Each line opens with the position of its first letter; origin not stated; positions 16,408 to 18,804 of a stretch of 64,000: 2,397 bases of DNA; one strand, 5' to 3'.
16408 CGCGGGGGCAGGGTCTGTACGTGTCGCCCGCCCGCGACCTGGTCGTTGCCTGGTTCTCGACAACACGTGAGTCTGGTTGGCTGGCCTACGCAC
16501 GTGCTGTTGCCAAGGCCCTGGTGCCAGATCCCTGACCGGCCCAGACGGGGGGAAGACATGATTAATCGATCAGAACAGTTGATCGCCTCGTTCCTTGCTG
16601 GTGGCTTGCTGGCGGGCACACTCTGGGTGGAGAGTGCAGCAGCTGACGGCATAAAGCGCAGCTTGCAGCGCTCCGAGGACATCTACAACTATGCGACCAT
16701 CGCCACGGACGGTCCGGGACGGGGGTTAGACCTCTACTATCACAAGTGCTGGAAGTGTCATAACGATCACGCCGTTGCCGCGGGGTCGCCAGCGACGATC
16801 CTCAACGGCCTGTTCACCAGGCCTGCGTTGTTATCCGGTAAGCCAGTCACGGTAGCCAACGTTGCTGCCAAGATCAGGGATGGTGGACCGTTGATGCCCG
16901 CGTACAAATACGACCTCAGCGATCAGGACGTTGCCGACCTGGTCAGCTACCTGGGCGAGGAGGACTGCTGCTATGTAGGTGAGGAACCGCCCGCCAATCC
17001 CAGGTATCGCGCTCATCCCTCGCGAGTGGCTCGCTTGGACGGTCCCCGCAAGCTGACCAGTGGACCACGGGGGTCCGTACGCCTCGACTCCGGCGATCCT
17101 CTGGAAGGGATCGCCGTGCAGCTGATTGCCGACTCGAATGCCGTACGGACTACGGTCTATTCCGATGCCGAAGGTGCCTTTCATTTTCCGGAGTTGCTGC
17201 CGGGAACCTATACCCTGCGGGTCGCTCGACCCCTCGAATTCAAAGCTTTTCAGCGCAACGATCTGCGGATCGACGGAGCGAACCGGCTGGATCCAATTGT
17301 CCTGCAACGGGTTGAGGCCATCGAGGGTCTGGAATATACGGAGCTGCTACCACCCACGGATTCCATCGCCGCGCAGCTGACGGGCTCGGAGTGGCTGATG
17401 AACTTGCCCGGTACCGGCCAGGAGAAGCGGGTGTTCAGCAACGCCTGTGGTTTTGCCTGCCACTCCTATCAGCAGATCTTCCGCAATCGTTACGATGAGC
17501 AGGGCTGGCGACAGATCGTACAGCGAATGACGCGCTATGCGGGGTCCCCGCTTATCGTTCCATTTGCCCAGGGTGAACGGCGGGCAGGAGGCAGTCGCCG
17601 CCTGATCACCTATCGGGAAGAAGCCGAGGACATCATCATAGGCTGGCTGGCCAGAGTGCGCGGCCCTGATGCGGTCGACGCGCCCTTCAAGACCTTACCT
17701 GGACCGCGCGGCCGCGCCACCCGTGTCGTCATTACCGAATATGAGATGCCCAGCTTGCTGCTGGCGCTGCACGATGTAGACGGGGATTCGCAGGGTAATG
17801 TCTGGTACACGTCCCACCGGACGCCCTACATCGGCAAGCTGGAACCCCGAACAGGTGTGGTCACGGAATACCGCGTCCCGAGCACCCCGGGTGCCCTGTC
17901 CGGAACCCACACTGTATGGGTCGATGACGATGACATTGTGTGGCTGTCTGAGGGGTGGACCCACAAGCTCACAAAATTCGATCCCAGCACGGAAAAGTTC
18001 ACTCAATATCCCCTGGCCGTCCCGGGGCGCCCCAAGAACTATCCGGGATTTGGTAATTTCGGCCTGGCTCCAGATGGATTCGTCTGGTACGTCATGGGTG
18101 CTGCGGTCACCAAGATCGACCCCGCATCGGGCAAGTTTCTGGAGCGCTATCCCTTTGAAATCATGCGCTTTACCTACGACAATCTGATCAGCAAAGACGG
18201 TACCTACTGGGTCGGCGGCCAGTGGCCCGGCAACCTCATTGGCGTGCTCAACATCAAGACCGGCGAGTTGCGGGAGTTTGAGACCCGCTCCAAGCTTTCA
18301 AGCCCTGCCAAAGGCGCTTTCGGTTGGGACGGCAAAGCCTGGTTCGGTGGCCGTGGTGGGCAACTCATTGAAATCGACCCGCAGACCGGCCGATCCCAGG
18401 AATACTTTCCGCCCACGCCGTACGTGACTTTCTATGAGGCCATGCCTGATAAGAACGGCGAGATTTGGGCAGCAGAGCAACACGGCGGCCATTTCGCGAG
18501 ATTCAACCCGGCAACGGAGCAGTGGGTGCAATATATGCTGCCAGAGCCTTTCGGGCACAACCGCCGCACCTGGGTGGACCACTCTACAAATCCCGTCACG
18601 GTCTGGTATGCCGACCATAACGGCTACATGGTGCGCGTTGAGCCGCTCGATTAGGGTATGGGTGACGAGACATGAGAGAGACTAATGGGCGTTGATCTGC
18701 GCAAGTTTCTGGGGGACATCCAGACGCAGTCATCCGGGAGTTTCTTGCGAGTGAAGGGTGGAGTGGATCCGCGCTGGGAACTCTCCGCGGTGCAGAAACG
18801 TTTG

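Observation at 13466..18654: TonB-receptor-linked pair of exported heme-c + CarboxypepD_reg + Vgb-type propeller fusion proteins bracketing a serine hydrolase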

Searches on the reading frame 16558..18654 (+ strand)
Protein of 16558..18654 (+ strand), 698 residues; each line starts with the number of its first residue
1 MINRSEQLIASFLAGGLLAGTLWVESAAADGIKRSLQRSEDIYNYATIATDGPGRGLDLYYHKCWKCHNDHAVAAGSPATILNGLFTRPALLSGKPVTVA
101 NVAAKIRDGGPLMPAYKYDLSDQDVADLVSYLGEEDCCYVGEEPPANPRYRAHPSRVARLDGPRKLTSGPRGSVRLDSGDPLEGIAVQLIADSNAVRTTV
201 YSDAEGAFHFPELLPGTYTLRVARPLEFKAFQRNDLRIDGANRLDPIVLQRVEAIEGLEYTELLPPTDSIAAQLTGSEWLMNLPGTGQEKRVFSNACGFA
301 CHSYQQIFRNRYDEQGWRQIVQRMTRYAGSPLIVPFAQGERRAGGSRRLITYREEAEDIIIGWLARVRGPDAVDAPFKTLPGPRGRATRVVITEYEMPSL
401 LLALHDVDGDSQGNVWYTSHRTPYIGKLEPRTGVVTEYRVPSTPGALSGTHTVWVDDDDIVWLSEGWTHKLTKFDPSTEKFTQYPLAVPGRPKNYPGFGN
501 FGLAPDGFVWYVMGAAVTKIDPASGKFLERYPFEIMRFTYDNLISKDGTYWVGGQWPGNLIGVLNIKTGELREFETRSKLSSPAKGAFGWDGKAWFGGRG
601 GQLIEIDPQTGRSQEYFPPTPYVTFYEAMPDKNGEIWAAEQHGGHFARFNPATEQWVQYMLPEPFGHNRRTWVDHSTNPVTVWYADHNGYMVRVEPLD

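Call 4: search_protein_families(library=pfam, proteins=[window:16558-18654:+], max_evalue=0.1)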
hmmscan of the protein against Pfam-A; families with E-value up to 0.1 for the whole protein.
window:16558-18654:+ (698 aa): 12 families
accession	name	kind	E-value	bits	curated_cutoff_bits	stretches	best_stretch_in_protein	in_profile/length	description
PF24684.1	Vgb_lyase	-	8.9e-14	51.4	50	1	410-665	21-264/290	Virginiamycin B lyase family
PF13620.12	CarboxypepD_reg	-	2.4e-11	44.3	32.3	1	171-237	3-68/82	Carboxypeptidase regulatory-like domain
PF13442.11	Cytochrome_CBB3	-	1e-08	35.8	27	1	55-132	5-68/68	Cytochrome C oxidase, cbb3-type, subunit III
PF17210.9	SdrD_B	-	6.6e-06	26.7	29.7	1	180-232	22-74/112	SdrD B-like domain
PF21959.2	DUF6923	-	1.4e-05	25.4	27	1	544-636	94-188/234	Repeat of unknown function (DUF6923)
PF17802.7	SpaA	-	0.00033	21.2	23.1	1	178-221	12-57/91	Prealbumin-like fold domain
PF08450.18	SGL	-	0.00076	19.6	26.3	0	631-663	192-224/246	SMP-30/Gluconolactonase/LRE-like region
PF11974.14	bMG3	-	0.0014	19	34.9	1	175-214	21-60/103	Bacterial alpha-2-macroglobulin MG3 domain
PF20598.4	DUF6795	-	0.0026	18.5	27.4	1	177-240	7-70/103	Domain of unknown function (DUF6795)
PF00034.26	Cytochrom_C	-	0.0088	17.8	21.3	1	56-132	4-86/90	Cytochrome c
PF13715.12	CarbopepD_reg_2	-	0.011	16.2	32.2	1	172-222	3-50/88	CarboxypepD_reg-like domain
PF22701.2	Mala_s_1-like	-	0.061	13.5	27.5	0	407-485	93-167/195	Mal s 1 allergenic protein-like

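Call 5: search_protein_families(library=ncbifam, proteins=[window:16558-18654:+], max_evalue=0.1)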
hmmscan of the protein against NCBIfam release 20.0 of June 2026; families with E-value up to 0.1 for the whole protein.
window:16558-18654:+ (698 aa): 5 families
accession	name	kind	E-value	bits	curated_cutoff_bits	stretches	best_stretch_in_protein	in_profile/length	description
NF000096.1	stregra_B_VgbB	exception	4.5e-12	45.8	600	1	410-648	23-250/295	streptogramin B lyase Vgb(B)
NF000022.1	stregra_B_VgbA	exception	5.4e-09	35.6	600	2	449-685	16-241/299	streptogramin B lyase Vgb(A)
NF045930.1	Cytc6PetJCyano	equivalog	0.0022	17.9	135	1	54-132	29-102/110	cytochrome c6 PetJ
NF050122.1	bc1_QcrC_actin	exception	0.063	12.6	200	0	49-133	132-209/253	cytochrome bc1 complex diheme cytochrome c subunit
NF052248.1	SorU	equivalog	0.089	13.1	100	0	98-131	38-71/72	SorU family sulfite dehydrogenase c-type cytochrome subunit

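Call 7: search_solved_structures(query=window:16558-18654:+, max_evalue=1, show_alignments=1)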
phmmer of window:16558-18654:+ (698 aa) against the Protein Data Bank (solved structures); distinct sequences matched with E-value up to 1: 12.
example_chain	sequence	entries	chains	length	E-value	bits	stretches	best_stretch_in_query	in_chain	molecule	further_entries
2qc5_A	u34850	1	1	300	7.1e-14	54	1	407-655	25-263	Streptogramin B lactonase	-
2z2p_A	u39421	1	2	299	6.4e-12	47.5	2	540-651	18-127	Virginiamycin B lyase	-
2z2n_A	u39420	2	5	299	1.6e-10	42.9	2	392-551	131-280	virginiamycin B lyase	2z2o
3va6_A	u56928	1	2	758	0.00066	21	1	404-473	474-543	Two-component system sensor histidine kinase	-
3ott_A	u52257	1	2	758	0.00066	21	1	404-473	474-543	Two-component system sensor histidine kinase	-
9krr_A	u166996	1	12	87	0.0033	18.7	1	56-133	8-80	Cytochrome c6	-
8gth_A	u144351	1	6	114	0.015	16.6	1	82-132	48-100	Cytochrome c class I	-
9x0q_B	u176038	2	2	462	0.015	16.5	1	46-132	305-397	Alcohol dehydrogenase (quinone), cytochrome c subunit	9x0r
8gy2_B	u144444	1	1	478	0.016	16.4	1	46-132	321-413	Alcohol dehydrogenase (quinone), cytochrome c subunit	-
3dr0_A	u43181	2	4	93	0.34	12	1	56-135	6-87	Cytochrome c6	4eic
2zbo_A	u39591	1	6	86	0.39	11.8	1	62-132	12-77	Cytochrome c6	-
4eid_A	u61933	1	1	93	0.78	10.8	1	56-135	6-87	Cytochrome c6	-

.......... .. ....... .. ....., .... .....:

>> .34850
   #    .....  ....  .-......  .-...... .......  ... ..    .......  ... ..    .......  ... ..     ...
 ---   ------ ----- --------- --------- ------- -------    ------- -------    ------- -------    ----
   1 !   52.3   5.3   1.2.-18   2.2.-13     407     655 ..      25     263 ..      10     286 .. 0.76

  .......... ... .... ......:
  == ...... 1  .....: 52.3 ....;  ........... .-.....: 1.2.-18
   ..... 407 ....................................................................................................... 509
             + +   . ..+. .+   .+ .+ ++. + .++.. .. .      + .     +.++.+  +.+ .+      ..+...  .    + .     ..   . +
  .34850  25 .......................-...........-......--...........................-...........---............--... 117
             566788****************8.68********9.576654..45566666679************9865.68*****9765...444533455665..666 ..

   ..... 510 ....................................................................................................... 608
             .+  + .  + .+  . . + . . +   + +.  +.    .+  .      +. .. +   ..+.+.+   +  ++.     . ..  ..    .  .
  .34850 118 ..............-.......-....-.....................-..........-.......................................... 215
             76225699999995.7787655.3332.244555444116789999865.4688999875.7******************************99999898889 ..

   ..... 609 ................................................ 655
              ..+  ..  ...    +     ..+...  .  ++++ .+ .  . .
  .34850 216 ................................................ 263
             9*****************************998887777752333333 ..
